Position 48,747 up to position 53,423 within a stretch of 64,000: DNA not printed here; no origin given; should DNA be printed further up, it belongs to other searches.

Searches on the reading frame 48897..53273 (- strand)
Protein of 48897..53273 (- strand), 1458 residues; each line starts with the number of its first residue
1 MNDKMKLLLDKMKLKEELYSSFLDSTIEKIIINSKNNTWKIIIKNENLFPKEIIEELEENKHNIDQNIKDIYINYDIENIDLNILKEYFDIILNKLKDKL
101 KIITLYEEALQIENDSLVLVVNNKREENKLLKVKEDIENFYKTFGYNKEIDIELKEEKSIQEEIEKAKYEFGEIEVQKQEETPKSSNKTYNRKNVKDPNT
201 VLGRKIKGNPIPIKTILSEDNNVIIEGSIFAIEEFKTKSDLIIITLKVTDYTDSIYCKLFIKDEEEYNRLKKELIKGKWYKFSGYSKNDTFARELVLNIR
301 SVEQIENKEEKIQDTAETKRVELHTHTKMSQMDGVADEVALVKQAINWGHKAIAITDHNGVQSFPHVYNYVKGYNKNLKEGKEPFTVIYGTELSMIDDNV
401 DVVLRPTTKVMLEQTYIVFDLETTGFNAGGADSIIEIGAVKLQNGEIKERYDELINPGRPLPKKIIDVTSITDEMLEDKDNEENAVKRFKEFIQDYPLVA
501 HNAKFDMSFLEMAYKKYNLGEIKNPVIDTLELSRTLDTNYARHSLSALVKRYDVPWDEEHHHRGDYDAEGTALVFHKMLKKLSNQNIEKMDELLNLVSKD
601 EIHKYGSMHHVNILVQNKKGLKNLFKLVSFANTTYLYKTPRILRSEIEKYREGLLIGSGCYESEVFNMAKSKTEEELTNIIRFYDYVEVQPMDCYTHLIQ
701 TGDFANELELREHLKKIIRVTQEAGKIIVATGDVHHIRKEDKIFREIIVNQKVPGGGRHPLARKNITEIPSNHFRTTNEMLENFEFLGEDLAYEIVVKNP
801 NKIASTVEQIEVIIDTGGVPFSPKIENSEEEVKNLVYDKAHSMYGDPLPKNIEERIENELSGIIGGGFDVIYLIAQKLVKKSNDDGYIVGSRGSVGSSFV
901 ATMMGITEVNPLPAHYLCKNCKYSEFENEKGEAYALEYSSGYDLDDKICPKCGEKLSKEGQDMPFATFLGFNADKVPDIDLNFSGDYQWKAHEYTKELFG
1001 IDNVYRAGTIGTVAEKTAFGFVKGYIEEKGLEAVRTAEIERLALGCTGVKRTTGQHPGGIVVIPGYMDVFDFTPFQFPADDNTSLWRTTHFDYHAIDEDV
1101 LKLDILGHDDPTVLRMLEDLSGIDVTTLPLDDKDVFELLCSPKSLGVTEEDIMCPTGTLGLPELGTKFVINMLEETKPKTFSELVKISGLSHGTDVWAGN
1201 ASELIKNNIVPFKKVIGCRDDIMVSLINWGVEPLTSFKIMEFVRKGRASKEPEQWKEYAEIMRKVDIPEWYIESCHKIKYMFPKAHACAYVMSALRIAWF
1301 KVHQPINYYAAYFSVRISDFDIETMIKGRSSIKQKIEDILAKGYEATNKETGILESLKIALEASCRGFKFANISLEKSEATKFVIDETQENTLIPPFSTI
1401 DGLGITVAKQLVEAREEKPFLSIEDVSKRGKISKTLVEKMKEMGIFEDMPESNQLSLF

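Call 39: search_protein_families(library=pfam, proteins=[window:48897-53273:-], max_evalue=0.00001)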
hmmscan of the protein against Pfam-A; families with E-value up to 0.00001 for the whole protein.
window:48897-53273:- (1458 aa): 6 families
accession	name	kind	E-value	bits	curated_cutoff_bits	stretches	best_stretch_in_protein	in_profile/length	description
PF07733.18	DNA_pol3_alpha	-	3.2e-56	191.3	23.9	1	831-1107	2-260/260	Bacterial DNA polymerase III alpha NTPase domain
PF00929.31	RNase_T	-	1.2e-35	123.9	24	1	417-575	1-164/164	Exonuclease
PF17657.6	DNA_pol3_finger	-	2.1e-23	82.9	22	1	1110-1264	1-164/166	Bacterial DNA polymerase III alpha subunit finger domain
PF02811.25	PHP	-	3.6e-22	79.9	26.4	1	322-684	1-148/164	PHP domain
PF14579.12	HHH_6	-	3.2e-10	40.5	25.6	1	1371-1452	5-86/90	Helix-hairpin-helix motif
PF14480.11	DNA_pol3_a_NI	-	7.8e-09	35.8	22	1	4-59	1-56/72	DNA polymerase III polC-type N-terminus I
